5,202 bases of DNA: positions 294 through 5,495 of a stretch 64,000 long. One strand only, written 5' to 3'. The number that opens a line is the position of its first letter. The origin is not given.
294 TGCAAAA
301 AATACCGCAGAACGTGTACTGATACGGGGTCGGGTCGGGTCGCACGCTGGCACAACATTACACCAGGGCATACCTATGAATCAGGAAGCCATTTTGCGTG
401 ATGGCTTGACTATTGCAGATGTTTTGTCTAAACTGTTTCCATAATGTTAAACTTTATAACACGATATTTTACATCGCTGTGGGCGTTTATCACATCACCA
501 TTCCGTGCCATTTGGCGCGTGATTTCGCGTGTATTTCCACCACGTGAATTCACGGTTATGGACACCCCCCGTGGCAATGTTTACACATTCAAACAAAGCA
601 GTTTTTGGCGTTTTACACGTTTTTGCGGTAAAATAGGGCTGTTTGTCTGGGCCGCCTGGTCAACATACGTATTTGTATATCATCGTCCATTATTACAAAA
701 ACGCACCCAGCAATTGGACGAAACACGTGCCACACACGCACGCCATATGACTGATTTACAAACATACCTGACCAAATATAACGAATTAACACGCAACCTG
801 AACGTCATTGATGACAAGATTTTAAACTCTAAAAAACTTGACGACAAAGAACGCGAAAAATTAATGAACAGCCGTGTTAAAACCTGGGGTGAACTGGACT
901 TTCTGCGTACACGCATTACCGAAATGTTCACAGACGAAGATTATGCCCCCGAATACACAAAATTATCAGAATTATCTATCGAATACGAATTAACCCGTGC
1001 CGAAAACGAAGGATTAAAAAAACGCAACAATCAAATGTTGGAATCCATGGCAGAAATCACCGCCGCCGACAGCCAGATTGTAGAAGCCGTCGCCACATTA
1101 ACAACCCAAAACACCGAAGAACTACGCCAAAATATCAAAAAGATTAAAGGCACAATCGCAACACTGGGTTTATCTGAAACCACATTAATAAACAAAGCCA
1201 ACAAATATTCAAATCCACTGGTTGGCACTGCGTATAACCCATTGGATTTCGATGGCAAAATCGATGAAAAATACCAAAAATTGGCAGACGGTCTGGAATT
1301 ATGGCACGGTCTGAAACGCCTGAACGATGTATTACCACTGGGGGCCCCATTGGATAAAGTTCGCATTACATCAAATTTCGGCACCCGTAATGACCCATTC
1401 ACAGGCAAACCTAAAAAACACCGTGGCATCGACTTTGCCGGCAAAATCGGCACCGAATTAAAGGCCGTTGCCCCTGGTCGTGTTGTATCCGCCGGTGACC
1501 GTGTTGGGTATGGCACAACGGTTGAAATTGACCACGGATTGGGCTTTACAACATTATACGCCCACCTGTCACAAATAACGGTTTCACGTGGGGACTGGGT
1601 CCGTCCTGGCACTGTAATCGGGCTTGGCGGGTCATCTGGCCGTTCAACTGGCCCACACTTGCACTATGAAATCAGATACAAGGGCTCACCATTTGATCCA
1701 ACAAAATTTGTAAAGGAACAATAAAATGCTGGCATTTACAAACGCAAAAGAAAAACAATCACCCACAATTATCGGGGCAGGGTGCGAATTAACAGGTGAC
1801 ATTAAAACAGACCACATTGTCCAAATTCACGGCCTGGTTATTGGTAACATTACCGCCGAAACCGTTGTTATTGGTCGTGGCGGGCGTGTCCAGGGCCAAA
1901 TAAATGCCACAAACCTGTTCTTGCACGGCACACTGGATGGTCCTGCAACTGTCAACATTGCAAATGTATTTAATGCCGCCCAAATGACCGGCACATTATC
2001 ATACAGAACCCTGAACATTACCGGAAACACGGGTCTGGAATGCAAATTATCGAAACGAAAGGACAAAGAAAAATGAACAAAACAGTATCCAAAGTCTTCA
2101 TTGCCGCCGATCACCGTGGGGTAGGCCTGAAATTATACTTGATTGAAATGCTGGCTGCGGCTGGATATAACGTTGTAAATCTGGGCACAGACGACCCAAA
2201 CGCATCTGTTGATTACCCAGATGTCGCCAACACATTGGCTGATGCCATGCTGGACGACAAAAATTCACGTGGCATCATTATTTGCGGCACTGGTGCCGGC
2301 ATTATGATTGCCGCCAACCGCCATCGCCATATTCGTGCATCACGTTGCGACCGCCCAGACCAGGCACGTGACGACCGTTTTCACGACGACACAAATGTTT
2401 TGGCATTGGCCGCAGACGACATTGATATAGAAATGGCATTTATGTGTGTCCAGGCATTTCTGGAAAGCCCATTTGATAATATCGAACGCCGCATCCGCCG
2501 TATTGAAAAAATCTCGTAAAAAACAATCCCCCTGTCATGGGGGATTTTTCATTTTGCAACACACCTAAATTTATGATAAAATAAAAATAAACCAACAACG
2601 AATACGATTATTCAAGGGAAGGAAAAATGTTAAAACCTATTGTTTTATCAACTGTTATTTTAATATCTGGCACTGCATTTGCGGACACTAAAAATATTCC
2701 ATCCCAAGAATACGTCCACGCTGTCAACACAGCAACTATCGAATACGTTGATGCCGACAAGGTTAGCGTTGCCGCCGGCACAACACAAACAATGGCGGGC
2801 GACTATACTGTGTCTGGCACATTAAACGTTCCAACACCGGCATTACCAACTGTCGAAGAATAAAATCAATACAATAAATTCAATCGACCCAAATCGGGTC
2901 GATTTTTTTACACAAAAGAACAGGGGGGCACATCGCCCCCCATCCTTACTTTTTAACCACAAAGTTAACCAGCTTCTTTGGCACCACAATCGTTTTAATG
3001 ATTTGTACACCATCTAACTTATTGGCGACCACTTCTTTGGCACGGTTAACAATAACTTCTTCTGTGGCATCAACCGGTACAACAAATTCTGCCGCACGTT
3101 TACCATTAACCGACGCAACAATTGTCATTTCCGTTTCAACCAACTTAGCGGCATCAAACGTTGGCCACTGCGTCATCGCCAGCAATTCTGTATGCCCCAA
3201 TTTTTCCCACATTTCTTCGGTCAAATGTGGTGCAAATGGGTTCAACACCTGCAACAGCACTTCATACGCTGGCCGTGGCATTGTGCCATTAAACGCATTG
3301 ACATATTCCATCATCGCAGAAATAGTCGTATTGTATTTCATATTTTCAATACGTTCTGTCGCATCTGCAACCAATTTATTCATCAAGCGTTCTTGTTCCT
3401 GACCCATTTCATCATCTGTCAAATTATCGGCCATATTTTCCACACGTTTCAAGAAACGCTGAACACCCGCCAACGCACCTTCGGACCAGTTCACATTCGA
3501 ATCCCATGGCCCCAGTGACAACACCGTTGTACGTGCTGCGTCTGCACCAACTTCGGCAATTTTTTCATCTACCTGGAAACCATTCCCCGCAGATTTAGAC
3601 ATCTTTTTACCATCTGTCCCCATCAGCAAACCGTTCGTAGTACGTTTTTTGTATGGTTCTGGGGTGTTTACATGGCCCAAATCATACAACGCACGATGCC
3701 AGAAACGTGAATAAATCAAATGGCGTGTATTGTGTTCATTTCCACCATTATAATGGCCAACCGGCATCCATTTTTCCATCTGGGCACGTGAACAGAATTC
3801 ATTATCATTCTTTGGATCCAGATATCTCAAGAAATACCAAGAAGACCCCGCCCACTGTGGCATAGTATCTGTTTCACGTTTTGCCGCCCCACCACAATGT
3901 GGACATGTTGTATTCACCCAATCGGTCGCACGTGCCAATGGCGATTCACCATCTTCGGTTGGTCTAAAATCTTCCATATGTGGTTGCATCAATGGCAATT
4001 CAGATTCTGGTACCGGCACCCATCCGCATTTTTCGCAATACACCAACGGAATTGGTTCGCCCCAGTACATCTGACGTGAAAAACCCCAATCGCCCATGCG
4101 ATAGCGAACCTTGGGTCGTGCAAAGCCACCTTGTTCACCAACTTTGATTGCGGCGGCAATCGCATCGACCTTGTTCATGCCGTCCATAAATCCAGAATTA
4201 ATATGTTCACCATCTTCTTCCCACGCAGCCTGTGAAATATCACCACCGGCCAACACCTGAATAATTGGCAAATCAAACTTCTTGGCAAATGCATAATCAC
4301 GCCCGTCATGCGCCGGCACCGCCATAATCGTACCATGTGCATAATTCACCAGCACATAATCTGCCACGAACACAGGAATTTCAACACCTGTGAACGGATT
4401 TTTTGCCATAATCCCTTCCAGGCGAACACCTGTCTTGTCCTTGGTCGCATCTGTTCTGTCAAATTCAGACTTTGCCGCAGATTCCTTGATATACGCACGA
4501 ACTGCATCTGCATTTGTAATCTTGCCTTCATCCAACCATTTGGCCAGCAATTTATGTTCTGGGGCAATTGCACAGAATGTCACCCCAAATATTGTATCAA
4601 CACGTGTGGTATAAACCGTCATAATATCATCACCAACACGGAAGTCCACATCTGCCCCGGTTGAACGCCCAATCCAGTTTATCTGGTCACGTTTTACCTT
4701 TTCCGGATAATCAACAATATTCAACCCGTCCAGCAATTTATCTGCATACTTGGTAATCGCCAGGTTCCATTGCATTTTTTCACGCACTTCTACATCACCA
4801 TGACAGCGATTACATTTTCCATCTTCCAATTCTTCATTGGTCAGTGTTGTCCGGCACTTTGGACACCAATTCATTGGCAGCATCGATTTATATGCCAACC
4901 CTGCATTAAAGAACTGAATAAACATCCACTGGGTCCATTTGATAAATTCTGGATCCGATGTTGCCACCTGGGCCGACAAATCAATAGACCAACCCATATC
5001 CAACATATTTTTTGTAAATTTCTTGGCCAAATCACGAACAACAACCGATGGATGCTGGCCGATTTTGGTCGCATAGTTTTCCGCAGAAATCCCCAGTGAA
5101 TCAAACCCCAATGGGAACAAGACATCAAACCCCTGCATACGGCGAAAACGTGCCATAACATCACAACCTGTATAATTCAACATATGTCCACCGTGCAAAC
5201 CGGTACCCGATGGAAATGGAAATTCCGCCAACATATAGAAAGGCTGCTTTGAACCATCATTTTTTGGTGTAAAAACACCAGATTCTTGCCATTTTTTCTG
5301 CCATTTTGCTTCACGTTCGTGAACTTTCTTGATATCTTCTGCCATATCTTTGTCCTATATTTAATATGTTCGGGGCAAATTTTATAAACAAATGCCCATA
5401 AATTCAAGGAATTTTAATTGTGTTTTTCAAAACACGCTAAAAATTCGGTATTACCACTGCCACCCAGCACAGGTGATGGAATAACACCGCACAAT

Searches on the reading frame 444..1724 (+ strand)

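Call 56: search_protein_families(library=pfam, proteins=[window:444-1724:+], max_evalue=0.00001)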
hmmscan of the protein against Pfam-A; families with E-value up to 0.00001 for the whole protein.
window:444-1724:+ (426 aa): 1 family
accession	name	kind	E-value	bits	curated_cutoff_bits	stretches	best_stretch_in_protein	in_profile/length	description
PF01551.29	Peptidase_M23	-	8e-33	113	28.7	1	325-419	2-96/96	Peptidase family M23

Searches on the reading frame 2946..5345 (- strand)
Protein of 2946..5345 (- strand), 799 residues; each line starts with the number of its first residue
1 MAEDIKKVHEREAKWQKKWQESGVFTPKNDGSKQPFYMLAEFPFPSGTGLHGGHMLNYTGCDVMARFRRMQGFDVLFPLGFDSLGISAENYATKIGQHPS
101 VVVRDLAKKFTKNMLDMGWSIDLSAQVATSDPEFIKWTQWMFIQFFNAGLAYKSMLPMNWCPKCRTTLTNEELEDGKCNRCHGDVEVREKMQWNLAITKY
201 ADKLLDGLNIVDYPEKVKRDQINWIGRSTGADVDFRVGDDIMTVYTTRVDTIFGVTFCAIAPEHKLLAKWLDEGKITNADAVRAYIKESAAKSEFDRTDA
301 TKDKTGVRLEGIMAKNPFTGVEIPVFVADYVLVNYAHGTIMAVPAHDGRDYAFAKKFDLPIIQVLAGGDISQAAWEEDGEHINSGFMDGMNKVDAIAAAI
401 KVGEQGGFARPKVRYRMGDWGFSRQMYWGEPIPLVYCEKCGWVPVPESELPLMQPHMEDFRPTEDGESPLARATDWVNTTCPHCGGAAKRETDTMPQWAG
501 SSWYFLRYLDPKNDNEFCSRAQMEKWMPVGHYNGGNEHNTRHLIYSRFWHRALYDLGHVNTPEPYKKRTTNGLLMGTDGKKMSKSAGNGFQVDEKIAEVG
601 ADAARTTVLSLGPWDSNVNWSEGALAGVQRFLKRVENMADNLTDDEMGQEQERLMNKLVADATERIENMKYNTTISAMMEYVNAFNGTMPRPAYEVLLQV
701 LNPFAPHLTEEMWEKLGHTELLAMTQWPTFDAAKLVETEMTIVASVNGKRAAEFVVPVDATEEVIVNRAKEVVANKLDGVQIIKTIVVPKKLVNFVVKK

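Call 56: search_protein_families(library=pfam, proteins=[window:2946-5345:-], max_evalue=0.00001)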
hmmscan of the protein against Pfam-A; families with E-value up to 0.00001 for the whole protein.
window:2946-5345:- (799 aa): 4 families
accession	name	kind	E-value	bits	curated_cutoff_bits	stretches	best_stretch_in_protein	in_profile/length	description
PF13603.12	tRNA-synt_1_2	-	1.3e-53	181.7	25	1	223-400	2-181/185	Leucyl-tRNA synthetase, editing domain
PF00133.28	tRNA-synt_1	-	1.2e-43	149.8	22.7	2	14-224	1-224/414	tRNA synthetases class I (I, L, M and V)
PF09334.17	tRNA-synt_1g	-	3e-19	69.5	20.1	1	49-184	13-145/391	tRNA synthetases class I (M)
PF08264.19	Anticodon_1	-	1.8e-15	57.5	25.1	1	655-765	8-147/148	Anticodon-binding domain of tRNA ligase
